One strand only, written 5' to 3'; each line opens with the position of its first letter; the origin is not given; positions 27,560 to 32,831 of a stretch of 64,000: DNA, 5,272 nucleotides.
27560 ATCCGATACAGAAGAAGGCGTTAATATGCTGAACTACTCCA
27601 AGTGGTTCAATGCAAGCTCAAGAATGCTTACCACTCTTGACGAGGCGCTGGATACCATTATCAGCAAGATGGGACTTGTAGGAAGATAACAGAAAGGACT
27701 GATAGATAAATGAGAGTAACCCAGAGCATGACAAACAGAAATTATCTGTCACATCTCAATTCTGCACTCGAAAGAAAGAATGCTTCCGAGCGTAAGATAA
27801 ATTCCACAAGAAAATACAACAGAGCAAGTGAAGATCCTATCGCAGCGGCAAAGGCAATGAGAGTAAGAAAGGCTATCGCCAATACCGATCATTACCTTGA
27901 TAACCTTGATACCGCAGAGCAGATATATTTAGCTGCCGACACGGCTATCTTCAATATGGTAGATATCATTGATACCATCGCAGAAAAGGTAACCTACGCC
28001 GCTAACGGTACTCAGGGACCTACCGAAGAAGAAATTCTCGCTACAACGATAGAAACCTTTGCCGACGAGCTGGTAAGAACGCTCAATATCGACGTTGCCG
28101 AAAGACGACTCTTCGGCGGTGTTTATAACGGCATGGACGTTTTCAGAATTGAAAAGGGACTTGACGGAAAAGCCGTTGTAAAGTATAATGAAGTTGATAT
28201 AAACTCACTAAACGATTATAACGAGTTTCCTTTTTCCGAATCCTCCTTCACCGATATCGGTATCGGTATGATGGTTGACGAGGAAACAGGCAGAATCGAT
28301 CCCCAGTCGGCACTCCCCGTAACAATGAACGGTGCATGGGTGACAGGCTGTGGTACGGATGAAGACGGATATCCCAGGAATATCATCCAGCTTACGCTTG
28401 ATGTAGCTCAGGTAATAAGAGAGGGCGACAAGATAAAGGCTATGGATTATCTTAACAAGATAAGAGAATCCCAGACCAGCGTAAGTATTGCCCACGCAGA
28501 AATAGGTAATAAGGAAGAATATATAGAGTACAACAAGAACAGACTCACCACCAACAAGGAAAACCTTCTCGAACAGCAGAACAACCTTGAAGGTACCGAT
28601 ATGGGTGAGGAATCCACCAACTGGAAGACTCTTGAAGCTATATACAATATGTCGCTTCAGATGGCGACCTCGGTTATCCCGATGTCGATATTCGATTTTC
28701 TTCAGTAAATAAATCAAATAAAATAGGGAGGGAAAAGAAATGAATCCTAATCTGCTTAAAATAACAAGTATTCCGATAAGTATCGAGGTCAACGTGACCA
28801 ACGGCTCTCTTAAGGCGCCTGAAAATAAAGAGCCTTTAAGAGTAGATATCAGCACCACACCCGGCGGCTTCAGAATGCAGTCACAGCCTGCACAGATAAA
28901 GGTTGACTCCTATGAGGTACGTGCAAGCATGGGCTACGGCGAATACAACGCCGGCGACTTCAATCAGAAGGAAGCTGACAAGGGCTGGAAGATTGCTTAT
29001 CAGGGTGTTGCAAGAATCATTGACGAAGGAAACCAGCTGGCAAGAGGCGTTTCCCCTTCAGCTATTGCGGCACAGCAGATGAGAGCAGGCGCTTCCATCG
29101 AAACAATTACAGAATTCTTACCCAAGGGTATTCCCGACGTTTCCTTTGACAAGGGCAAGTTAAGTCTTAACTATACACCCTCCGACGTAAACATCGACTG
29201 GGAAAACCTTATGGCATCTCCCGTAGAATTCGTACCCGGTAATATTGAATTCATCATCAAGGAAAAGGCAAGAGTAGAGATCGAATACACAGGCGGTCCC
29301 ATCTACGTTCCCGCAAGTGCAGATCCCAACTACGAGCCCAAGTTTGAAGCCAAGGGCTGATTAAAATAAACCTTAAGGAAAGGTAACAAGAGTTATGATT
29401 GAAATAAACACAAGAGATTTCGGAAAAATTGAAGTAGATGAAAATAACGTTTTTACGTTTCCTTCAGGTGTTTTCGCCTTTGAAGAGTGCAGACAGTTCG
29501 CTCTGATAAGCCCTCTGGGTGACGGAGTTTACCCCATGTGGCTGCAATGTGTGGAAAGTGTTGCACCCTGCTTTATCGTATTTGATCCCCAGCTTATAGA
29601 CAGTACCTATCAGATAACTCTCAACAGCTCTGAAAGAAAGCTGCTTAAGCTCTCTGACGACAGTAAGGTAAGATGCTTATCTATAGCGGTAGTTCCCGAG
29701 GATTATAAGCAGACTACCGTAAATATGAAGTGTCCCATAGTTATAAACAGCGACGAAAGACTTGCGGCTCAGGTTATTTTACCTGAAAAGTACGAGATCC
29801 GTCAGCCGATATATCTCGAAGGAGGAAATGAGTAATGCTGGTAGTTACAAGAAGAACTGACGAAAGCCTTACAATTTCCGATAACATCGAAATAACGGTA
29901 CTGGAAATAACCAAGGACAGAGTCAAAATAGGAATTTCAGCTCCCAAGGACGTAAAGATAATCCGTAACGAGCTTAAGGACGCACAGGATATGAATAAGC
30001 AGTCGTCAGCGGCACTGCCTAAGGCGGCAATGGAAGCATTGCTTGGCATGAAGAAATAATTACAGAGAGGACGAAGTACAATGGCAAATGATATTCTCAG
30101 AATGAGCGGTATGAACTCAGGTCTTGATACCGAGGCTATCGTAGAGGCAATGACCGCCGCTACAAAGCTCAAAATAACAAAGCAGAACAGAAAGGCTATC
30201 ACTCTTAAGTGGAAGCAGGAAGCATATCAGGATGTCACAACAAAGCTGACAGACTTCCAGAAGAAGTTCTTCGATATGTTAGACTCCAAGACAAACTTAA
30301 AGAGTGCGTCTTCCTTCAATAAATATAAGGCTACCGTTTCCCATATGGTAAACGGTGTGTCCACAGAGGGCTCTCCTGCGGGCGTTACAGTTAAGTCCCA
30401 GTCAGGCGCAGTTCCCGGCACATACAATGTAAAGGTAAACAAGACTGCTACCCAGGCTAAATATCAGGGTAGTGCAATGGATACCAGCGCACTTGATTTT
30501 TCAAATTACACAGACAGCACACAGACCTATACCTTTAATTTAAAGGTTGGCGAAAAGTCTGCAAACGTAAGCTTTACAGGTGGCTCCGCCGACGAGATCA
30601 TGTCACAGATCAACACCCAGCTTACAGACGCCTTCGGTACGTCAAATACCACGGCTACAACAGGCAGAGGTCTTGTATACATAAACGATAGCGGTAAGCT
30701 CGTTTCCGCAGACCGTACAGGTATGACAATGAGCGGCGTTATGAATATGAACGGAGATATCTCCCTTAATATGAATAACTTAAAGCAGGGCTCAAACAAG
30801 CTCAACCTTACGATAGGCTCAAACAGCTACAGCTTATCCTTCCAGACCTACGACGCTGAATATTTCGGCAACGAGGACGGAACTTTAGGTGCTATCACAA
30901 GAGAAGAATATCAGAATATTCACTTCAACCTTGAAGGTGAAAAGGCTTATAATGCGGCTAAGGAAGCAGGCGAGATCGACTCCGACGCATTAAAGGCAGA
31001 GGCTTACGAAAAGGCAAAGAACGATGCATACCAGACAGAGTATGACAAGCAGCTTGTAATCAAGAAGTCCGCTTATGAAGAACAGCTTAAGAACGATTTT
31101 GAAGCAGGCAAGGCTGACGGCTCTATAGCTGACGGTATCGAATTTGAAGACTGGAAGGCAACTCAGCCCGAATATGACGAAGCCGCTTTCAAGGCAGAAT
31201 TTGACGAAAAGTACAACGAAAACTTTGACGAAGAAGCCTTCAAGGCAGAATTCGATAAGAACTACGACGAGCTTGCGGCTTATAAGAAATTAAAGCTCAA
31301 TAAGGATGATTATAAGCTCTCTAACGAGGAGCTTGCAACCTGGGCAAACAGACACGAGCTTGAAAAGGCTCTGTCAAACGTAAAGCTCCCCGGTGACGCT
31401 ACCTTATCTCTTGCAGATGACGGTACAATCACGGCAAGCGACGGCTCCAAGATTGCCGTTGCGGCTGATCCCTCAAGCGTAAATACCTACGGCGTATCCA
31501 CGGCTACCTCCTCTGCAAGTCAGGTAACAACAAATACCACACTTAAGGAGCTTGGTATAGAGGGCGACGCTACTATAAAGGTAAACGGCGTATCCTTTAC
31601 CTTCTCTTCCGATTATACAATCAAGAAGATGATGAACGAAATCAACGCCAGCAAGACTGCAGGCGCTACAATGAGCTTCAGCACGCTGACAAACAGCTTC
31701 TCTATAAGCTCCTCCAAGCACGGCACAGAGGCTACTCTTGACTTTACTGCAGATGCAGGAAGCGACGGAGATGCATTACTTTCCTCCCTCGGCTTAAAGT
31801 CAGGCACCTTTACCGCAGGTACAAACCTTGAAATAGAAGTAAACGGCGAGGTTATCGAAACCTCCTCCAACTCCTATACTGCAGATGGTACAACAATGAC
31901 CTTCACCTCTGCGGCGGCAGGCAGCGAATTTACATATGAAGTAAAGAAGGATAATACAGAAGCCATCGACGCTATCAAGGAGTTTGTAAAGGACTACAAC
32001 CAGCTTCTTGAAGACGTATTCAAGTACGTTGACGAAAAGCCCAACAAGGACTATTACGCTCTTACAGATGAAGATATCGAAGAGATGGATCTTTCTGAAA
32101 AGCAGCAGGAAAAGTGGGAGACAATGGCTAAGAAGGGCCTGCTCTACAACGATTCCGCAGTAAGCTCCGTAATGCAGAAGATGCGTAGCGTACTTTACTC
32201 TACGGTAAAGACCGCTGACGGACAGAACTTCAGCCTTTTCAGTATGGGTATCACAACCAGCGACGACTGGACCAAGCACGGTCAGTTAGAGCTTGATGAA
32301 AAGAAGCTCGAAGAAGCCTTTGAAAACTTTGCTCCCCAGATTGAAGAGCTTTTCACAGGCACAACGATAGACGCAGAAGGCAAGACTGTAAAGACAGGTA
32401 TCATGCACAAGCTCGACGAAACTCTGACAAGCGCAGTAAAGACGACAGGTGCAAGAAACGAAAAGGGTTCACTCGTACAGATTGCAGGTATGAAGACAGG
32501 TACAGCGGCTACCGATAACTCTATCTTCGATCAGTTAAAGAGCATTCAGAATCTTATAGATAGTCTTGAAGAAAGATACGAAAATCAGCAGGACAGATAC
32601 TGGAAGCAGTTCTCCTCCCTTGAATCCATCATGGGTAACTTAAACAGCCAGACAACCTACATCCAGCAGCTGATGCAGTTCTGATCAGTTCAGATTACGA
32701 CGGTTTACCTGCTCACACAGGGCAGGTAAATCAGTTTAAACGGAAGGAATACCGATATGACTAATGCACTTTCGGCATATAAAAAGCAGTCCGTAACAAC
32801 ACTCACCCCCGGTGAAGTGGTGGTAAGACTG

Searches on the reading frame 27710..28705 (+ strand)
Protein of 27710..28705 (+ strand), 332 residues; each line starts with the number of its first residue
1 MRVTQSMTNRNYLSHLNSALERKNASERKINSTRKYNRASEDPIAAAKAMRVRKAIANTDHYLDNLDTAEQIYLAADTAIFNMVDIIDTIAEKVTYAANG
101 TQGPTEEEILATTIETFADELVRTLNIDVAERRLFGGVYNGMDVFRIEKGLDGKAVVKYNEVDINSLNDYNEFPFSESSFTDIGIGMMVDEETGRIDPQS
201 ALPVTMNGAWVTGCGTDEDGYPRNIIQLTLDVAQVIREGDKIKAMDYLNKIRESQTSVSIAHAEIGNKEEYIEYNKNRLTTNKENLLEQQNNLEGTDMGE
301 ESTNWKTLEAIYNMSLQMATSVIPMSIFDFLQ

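Call 52: search_protein_families(library=pfam, proteins=[window:27710-28705:+], max_evalue=0.00001)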
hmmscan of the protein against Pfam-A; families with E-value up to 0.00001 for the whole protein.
window:27710-28705:+ (332 aa): 2 families
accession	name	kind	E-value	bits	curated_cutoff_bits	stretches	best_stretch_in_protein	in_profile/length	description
PF00669.25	Flagellin_N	-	3.8e-12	46.9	26.6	1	8-123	6-121/139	Bacterial flagellin N-terminal helical region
PF00700.27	Flagellin_C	-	4.9e-07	30.4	23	1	249-319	2-72/86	Bacterial flagellin C-terminal helical region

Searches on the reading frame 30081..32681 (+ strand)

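Call 22: search_protein_families(library=pfam, proteins=[window:30081-32681:+], max_evalue=0.0001)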
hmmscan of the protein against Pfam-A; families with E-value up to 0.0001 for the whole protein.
window:30081-32681:+ (867 aa): 2 families
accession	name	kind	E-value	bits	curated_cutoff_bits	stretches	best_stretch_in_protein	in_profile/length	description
PF07195.17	FliD_C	-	1.8e-42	145.8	25.4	1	581-856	2-236/236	Flagellar hook-associated protein 2 C-terminus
PF02465.23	FliD_N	-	9.3e-19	68.3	24.8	1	13-125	1-96/97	Flagellar hook-associated protein 2 N-terminus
